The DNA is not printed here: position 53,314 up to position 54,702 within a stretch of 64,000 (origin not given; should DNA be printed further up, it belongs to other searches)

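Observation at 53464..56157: Opposite-strand insert: Rnl2-type RNA ligase with a tRNA-binding OB fold next to a calcineurin-like phosphoesterase. Candidate tRNA-repair (anti-anticodon-nuclease) module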

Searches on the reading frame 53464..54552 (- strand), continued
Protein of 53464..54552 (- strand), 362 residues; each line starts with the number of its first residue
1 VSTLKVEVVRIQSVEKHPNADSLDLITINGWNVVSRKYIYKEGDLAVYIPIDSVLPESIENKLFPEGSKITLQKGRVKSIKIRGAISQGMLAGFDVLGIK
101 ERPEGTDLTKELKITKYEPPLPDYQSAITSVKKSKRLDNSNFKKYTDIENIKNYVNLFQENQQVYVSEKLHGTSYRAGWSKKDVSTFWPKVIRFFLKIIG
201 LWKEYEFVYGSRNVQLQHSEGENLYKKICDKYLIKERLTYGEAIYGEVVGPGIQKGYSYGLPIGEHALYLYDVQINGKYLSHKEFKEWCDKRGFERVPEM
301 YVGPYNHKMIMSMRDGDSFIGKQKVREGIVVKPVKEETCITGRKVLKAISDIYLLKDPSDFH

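Call 66: find_encoding_contigs(protein=P0125, flank=6000, max_places=1)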
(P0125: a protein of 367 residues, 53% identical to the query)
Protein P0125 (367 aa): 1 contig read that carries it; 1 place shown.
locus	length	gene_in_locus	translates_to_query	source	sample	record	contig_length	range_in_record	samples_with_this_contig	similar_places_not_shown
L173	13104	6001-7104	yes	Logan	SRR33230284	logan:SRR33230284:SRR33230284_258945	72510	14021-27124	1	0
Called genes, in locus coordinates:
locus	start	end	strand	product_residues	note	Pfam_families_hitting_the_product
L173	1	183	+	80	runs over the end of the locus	-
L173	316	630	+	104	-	-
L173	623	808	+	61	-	-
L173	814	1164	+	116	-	-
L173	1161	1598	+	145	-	-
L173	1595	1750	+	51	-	-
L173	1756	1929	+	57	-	-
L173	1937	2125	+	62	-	-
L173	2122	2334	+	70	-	-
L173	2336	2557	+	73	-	-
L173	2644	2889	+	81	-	-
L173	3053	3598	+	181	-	-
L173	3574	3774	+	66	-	-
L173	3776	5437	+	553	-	PF13307:Helicase_C_2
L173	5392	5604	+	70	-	-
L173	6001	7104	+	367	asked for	PF21189:PHA02142, PF09414:RNA_ligase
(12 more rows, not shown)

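Call 87: search_protein_families(library=pfam, proteins=[L133:6342-7448:+, L139:13526-14788:+, L171:7928-8635:+], max_evalue=1)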
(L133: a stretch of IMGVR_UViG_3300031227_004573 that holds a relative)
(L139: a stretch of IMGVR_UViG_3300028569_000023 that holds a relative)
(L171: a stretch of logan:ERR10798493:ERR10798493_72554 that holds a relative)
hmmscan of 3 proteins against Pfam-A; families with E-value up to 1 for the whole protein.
L133:6342-7448:+ (368 aa): 3 families
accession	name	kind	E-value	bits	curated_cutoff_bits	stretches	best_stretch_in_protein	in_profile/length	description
PF16147.10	DUF4855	-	0.004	16.8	27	1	19-96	93-171/313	Domain of unknown function (DUF4855)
PF10112.14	Halogen_Hydrol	-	0.016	15.6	29.8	1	26-76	120-171/191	5-bromo-4-chloroindolyl phosphate hydrolysis protein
PF18517.6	LZ3wCH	-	0.071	13.6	26.1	0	3-30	18-46/55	Leucine zipper with capping helix domain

L139:13526-14788:+ (420 aa): 4 families
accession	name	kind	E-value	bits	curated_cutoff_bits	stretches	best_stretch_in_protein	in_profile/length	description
PF00149.33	Metallophos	-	0.0071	17.2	21.5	1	133-344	5-158/191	Calcineurin-like phosphoesterase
PF12850.12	Metallophos_2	-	0.0098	16.3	27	1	213-376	10-150/154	Calcineurin-like phosphoesterase superfamily domain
PF18780.6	HNH_repeat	-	0.11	13.3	26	1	2-43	2-43/54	Homing endonuclease associated repeat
PF22740.1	PapZ_C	-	0.15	12.7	27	0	174-242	30-96/121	RapZ C-terminal domain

L171:7928-8635:+ (235 aa): 5 families
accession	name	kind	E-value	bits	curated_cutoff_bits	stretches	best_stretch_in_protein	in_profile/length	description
PF00149.33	Metallophos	-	1.9e-19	71.3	21.5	1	1-207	1-190/191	Calcineurin-like phosphoesterase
PF12850.12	Metallophos_2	-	2.2e-13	50.9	27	1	1-223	1-134/154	Calcineurin-like phosphoesterase superfamily domain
PF14582.11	Metallophos_3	-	0.002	18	28.2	1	21-68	21-68/259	Metallophosphoesterase, calcineurin superfamily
PF13353.11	Fer4_12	-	0.073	13.8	22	1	18-72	38-92/137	4Fe-4S single cluster domain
PF04042.21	DNA_pol_E_B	-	0.27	11.1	29.1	1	22-52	20-51/210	DNA polymerase alpha/epsilon subunit B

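Call 91: search_solved_structures(query=A1, max_evalue=0.01, show_alignments=1)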
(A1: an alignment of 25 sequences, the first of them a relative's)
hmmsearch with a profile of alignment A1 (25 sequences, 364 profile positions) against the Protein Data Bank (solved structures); distinct sequences matched with E-value up to 0.01: 11.
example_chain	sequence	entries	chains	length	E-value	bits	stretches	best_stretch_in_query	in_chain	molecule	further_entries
5cot_A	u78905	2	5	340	3.4e-29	105.2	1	12-176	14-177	Naegleria gruberi RNA ligase | RNA ligase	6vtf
6vt4_A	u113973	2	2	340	3.9e-29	105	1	12-176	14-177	RNA Ligase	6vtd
6vt1_A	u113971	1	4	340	4.3e-29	104.8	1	12-176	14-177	RNA Ligase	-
6vt3_A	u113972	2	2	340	7.1e-29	104.1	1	12-176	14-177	RNA Ligase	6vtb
6vt0_A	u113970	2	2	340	1.7e-28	102.9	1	12-124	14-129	RNA Ligase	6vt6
5cou_A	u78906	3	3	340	1.7e-28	102.8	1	12-124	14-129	Naegleria gruberi RNA ligase | RNA ligase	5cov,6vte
6vt8_A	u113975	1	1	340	3.7e-28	101.8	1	12-176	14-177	RNA Ligase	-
6vt9_A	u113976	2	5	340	4.2e-28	101.6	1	12-176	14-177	RNA ligase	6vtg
6vt5_A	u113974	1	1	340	4.6e-28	101.5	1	12-176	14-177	RNA Ligase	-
2hvq_A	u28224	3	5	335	1.7e-09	40.3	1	143-324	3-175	Hypothetical 37.6 kDa protein in Gp24-hoc intergenic region | T4 RNA ligase 2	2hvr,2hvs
1s68_A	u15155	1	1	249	1.1e-08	37.7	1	143-324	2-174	RNA Ligase 2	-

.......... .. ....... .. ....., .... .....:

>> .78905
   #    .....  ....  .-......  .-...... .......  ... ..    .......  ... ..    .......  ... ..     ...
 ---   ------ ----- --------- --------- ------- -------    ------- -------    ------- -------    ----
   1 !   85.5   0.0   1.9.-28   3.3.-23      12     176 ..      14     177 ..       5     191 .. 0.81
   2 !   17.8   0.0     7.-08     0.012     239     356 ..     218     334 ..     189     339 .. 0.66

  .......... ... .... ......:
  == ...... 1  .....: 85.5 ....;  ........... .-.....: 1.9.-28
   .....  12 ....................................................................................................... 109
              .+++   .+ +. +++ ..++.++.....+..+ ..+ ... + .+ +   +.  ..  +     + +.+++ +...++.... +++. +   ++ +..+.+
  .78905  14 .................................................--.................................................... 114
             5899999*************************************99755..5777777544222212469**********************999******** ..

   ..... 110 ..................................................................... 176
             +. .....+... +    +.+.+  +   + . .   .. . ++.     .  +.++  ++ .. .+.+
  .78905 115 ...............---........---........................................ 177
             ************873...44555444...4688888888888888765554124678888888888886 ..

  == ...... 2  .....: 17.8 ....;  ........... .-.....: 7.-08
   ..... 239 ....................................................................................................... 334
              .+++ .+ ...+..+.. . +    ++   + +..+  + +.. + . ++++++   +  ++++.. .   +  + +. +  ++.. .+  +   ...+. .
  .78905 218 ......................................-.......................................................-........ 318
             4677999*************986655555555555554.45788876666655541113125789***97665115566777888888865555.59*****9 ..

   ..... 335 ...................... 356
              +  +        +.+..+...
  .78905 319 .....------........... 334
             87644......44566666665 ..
